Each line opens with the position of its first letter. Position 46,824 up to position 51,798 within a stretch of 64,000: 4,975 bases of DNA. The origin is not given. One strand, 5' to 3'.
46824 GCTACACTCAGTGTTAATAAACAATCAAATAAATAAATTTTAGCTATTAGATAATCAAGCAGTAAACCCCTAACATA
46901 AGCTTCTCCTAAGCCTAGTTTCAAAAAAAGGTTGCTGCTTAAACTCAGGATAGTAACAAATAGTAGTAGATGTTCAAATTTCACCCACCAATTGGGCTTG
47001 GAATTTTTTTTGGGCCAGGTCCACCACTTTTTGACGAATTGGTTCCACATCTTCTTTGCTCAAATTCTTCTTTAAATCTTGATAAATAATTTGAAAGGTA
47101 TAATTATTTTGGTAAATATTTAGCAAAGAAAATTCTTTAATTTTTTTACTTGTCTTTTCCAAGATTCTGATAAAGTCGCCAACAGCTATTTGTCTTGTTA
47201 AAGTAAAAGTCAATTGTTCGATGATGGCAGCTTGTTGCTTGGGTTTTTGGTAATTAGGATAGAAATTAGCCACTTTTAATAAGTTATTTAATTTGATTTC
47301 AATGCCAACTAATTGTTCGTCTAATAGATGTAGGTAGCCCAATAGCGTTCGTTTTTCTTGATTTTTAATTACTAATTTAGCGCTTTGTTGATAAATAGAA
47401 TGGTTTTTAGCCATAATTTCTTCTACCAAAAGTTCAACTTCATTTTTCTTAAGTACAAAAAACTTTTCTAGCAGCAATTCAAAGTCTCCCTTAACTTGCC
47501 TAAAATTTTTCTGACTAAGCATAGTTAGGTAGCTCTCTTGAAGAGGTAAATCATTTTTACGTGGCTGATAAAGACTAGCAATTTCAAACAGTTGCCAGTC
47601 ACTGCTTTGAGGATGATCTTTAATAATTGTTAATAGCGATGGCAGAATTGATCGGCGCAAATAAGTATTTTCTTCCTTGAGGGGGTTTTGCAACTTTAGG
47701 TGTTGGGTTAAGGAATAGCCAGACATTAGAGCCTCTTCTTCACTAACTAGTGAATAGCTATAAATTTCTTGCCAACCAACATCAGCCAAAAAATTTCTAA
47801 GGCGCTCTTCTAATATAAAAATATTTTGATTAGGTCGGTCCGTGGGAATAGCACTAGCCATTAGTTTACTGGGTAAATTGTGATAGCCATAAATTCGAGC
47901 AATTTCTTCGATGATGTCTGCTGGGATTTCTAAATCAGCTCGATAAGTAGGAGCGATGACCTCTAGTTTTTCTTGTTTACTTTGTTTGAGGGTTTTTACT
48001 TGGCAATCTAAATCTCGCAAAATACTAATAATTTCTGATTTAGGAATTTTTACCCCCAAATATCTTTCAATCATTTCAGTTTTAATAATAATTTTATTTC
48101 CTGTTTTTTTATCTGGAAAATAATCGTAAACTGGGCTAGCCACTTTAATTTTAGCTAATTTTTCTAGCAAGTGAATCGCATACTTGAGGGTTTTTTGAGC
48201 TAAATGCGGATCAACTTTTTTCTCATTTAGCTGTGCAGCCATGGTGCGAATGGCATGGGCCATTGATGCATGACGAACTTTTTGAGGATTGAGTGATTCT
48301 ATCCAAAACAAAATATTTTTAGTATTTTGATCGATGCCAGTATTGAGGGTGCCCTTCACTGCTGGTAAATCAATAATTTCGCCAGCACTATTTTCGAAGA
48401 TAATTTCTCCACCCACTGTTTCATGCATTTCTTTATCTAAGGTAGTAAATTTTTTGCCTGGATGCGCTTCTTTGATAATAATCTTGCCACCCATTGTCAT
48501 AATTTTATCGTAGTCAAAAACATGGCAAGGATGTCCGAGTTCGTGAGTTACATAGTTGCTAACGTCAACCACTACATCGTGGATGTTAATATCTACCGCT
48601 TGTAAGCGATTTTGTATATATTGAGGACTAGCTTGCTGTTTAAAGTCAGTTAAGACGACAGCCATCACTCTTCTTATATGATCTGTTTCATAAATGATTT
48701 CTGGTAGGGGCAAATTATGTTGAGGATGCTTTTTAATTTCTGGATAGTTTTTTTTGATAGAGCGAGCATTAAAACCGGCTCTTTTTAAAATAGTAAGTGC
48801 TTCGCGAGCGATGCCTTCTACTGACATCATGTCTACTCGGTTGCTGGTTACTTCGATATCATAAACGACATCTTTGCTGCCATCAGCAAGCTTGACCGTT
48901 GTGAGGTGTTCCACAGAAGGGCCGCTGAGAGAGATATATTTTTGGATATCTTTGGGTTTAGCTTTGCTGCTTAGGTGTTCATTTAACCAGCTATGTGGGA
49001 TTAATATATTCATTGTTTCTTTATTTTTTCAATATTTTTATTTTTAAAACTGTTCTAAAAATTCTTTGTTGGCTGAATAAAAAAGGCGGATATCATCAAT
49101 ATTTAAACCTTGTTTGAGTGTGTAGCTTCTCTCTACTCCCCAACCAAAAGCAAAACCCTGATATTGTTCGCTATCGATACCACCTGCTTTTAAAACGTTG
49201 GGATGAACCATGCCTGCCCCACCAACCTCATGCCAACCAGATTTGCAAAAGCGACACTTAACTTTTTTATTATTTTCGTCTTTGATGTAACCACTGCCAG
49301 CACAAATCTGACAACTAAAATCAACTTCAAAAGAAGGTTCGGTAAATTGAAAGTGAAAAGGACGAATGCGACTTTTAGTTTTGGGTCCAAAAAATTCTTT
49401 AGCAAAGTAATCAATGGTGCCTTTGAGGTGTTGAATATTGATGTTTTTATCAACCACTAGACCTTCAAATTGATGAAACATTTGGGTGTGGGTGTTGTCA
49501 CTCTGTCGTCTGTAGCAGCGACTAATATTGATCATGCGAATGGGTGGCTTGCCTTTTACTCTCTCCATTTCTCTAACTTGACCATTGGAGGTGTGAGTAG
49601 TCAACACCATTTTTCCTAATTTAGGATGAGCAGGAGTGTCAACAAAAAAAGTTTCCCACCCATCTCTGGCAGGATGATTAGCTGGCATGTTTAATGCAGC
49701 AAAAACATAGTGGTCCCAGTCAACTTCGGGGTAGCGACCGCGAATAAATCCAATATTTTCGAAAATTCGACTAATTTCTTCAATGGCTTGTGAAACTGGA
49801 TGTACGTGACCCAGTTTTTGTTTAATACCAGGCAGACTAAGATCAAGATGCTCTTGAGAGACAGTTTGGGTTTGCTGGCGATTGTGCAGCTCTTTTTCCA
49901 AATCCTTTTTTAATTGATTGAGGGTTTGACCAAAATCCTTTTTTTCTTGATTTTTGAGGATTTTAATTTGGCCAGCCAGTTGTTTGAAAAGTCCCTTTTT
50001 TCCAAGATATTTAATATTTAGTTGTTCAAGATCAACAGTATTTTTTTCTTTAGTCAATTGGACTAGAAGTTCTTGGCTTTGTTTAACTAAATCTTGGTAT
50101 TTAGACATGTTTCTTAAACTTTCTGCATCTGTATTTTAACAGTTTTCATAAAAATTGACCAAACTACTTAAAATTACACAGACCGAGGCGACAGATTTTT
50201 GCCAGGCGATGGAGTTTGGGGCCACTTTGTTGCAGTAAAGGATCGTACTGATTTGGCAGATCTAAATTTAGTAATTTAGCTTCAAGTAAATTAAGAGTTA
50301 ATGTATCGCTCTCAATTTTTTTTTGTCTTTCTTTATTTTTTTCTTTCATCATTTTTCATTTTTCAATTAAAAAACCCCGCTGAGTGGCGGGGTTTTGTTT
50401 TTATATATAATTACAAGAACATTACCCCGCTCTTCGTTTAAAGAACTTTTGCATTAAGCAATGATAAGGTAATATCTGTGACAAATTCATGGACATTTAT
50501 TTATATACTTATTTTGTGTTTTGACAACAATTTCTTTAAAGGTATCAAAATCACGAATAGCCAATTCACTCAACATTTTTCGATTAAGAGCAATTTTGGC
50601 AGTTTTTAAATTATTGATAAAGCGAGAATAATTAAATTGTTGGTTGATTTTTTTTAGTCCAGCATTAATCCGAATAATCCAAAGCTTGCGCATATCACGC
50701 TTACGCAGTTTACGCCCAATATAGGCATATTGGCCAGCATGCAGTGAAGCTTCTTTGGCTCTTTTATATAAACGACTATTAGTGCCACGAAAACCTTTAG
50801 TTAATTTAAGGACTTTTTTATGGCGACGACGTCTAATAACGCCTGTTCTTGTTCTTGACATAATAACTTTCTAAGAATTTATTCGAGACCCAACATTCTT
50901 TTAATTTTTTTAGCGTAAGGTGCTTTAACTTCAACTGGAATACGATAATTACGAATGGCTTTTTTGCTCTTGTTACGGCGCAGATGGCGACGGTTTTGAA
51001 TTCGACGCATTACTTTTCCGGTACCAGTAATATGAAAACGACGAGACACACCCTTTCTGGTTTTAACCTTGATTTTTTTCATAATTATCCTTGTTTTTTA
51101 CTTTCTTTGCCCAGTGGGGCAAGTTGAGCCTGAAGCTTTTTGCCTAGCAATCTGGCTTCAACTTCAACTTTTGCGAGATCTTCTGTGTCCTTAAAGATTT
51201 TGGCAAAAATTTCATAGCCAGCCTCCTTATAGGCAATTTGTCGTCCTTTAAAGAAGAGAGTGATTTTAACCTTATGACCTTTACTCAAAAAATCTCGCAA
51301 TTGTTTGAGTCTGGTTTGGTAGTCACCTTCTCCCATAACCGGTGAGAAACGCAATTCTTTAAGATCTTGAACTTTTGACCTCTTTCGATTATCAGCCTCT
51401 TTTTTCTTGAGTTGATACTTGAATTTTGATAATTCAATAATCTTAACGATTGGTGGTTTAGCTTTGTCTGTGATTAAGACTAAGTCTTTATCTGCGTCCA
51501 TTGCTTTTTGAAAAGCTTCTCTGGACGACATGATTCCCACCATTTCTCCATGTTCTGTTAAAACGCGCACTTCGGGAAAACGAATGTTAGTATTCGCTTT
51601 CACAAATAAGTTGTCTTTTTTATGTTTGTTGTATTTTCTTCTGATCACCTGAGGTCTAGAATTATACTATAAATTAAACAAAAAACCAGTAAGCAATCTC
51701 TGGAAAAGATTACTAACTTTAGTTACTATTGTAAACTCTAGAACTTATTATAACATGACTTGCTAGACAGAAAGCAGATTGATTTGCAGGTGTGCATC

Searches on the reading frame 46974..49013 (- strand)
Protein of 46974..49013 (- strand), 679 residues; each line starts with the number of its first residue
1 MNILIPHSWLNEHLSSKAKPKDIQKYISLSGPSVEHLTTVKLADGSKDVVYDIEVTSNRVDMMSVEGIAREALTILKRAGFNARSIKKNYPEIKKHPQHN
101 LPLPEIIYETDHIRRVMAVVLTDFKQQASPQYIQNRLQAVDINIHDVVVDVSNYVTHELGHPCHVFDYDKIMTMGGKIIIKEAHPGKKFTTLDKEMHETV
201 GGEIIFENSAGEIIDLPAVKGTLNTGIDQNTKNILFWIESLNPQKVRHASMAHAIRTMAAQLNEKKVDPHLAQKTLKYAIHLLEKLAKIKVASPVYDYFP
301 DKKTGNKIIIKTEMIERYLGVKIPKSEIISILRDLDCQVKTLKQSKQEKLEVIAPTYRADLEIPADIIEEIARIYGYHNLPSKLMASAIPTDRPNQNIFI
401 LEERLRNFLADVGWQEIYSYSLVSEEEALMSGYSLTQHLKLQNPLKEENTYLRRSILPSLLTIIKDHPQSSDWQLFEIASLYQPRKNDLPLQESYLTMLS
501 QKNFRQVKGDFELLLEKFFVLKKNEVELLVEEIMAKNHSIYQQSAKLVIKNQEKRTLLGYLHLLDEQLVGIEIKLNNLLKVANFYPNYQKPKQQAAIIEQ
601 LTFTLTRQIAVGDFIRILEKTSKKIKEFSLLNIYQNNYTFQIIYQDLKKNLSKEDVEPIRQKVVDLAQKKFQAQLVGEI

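Call 76: search_protein_families(library=pfam, proteins=[window:46974-49013:-], max_evalue=0.00001)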
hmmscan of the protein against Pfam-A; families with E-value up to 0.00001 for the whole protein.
window:46974-49013:- (679 aa): 4 families
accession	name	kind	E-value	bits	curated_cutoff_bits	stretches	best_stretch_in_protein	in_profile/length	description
PF03483.22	B3_4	-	6.3e-41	140.3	29.3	1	114-287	3-173/174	B3/4 domain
PF03484.21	B5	-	2.3e-22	79.4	28.6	1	310-377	3-67/67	tRNA synthetase B5 domain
PF17759.6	tRNA_synthFbeta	-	3.7e-20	72.8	22.4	1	381-561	2-193/214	Phenylalanyl tRNA synthetase beta chain CLM domain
PF03147.19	FDX-ACB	-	1.3e-07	32.3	31.1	1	601-675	10-93/94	Ferredoxin-fold anticodon binding domain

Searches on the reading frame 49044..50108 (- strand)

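Call 76: search_protein_families(library=pfam, proteins=[window:49044-50108:-], max_evalue=0.00001)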
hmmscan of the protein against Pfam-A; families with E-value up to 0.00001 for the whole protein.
window:49044-50108:- (354 aa): 2 families
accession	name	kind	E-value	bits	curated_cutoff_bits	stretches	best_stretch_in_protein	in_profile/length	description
PF01409.25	tRNA-synt_2d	-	1.4e-78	264.2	19.8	1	88-354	2-246/246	tRNA synthetases class II core domain (F)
PF02912.23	Phe_tRNA-synt_N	-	2e-13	50.5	22.3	1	23-80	2-59/69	Aminoacyl tRNA synthetase class II, N-terminal domain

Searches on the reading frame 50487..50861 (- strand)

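Call 82: search_protein_families(library=pfam, proteins=[window:50487-50861:-], max_evalue=0.001)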
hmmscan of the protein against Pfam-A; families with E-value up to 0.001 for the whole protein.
window:50487-50861:- (124 aa): 1 family
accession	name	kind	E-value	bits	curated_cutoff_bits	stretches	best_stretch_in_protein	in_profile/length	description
PF00453.23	Ribosomal_L20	-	2.9e-38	130.7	30.8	1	3-111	1-107/107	Ribosomal protein L20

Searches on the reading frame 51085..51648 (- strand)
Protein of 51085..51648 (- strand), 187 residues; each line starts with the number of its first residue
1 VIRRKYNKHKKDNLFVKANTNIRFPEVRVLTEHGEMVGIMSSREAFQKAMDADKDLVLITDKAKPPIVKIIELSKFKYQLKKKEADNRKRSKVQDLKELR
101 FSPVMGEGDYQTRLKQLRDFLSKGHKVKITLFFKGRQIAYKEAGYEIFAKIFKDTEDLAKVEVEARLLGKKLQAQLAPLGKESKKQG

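Call 76: search_protein_families(library=pfam, proteins=[window:51085-51648:-], max_evalue=0.00001)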
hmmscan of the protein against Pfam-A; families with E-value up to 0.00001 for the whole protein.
window:51085-51648:- (187 aa): 2 families
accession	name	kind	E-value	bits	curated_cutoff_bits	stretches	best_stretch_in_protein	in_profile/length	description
PF00707.27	IF3_C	-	2.1e-25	88.9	34.8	1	95-178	2-85/86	Translation initiation factor IF-3, C-terminal domain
PF05198.21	IF3_N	-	9.4e-23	80.6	26.9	1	19-86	2-69/70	Translation initiation factor IF-3, N-terminal domain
